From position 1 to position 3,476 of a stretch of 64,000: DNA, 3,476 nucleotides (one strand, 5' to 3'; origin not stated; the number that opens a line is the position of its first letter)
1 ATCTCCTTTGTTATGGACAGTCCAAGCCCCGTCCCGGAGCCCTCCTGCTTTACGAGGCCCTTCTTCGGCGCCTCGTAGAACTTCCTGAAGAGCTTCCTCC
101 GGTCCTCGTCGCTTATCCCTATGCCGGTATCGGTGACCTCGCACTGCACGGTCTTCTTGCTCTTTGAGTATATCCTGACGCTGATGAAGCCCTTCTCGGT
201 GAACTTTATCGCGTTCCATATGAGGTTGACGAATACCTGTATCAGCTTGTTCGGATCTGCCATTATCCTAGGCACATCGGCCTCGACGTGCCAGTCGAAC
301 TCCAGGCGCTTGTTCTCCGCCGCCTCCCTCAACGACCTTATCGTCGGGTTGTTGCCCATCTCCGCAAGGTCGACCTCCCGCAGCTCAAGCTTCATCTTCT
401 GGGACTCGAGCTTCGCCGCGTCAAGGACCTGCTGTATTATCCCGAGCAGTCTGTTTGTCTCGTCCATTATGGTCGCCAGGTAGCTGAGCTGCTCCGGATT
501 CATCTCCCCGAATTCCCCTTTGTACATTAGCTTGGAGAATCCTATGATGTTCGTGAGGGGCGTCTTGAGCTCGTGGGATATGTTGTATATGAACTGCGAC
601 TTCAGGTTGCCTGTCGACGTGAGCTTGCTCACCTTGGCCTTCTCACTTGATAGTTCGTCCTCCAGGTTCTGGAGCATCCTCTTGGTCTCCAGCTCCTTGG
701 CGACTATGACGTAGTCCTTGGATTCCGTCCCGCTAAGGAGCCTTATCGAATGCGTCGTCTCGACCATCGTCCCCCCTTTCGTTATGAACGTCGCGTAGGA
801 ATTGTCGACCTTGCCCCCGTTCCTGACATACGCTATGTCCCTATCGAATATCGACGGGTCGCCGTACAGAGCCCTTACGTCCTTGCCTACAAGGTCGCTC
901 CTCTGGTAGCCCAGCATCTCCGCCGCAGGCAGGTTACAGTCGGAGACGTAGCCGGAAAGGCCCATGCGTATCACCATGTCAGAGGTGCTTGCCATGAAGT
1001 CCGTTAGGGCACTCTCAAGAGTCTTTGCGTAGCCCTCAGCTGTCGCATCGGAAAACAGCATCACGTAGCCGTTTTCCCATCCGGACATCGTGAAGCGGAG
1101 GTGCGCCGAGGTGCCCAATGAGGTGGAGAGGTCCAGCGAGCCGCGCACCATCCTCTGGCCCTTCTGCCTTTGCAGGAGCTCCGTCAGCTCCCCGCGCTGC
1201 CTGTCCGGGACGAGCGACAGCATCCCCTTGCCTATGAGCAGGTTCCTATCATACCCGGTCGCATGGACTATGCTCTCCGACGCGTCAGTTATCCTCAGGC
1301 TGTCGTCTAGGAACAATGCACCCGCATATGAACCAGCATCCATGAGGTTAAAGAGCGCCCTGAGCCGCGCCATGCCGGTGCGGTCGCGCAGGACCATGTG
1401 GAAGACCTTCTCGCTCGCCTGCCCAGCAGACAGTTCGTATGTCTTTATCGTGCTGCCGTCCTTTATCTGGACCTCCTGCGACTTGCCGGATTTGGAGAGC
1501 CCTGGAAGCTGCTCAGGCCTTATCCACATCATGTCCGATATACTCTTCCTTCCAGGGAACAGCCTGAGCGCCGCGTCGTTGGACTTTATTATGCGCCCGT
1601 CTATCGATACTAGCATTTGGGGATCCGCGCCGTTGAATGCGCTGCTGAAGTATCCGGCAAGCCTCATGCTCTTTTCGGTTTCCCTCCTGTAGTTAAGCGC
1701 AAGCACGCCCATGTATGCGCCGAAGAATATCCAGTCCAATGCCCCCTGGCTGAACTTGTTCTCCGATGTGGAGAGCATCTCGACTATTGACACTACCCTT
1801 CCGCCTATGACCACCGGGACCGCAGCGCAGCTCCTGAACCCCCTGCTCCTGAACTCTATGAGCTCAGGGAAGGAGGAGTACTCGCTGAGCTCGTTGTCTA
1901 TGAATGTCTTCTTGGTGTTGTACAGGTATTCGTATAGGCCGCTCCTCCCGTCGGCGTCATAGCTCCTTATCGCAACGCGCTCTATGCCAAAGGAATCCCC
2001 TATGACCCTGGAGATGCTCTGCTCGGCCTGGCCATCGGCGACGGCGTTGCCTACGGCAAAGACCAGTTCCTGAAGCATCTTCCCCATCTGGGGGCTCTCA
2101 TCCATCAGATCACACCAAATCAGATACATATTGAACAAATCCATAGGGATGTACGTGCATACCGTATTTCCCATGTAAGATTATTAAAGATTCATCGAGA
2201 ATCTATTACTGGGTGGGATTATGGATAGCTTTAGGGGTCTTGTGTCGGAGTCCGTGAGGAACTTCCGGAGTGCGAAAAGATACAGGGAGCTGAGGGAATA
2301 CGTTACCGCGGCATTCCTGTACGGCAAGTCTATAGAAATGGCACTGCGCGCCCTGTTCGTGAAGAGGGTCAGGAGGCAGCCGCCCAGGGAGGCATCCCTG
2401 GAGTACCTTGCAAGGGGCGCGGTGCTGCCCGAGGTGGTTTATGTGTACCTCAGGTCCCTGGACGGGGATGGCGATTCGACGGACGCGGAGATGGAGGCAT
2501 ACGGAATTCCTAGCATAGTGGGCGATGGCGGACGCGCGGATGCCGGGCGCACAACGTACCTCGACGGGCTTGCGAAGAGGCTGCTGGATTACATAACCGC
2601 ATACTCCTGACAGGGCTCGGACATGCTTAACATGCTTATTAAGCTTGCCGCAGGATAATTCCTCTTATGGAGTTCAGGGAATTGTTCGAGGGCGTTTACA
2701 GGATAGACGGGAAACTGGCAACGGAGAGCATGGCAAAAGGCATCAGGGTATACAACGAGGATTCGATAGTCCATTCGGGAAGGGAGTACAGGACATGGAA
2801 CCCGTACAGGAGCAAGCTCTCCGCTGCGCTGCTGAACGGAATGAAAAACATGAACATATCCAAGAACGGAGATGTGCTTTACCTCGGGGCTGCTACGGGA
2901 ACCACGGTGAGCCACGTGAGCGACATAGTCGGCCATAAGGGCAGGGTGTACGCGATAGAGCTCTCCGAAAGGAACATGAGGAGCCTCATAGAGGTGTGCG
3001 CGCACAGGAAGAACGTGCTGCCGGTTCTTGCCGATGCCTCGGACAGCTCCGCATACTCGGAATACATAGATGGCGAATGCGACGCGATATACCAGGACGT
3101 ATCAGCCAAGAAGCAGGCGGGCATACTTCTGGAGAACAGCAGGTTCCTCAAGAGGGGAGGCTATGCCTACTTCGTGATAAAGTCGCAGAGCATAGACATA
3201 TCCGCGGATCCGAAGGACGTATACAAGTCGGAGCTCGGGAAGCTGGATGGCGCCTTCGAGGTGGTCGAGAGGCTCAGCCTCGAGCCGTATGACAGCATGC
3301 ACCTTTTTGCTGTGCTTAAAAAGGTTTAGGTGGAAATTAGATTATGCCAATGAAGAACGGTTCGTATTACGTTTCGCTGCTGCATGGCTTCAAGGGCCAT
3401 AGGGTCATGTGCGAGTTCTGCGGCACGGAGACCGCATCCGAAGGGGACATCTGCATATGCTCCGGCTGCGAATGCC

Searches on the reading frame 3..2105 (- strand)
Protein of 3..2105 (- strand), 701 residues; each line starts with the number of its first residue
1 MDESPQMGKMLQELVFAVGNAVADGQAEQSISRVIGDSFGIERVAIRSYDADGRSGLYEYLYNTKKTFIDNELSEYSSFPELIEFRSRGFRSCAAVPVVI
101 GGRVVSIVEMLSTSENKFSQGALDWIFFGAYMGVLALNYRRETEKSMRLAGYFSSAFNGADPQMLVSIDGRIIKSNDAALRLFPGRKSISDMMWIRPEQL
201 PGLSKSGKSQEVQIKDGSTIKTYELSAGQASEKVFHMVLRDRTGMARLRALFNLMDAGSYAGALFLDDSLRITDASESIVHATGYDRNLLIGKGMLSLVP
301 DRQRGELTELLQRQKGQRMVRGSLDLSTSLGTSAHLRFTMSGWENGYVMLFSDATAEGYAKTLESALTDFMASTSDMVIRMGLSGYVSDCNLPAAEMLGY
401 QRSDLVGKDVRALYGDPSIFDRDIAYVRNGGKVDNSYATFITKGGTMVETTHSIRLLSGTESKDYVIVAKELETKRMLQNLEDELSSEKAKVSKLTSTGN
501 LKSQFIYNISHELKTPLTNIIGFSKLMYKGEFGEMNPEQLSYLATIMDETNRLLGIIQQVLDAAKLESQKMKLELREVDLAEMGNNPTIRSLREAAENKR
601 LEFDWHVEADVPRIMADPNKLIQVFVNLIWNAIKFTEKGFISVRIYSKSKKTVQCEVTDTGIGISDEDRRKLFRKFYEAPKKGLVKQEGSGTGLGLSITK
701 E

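Call 48: search_protein_families(library=pfam, proteins=[window:3-2105:-], max_evalue=0.001)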
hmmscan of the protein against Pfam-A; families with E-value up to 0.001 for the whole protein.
window:3-2105:- (701 aa): 7 families
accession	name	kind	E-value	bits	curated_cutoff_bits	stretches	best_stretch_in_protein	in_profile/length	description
PF00512.31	HisKA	-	2.3e-17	63.2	26.9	1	502-568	2-65/66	His Kinase A (phospho-acceptor) domain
PF02518.31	HATPase_c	-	4.2e-17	63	26.4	1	617-701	2-82/111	Histidine kinase-, DNA gyrase B-, and HSP90-like ATPase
PF13426.13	PAS_9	-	1.6e-14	54.5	27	1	383-466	9-92/103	PAS domain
PF00989.32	PAS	-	1.9e-09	37.9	22.6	0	259-341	10-96/113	PAS fold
PF13188.13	PAS_8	-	1.6e-06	28.3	21.8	0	371-413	7-46/65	PAS domain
PF08448.16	PAS_4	-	3.4e-06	27.7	23.1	0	261-355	6-106/110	PAS fold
PF13185.12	GAF_2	-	1.8e-05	25.4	28.6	1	51-125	51-123/136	GAF domain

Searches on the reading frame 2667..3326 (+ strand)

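Call 48: search_protein_families(library=pfam, proteins=[window:2667-3326:+], max_evalue=0.001)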
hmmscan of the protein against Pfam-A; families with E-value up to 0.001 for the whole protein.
window:2667-3326:+ (220 aa): 2 families
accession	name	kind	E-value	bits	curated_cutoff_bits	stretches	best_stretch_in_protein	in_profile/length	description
PF01269.23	Fibrillarin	-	2.3e-72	243.3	27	1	4-216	4-222/227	Fibrillarin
PF13649.12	Methyltransf_25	-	0.00095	20.2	27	0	70-165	1-97/97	Methyltransferase domain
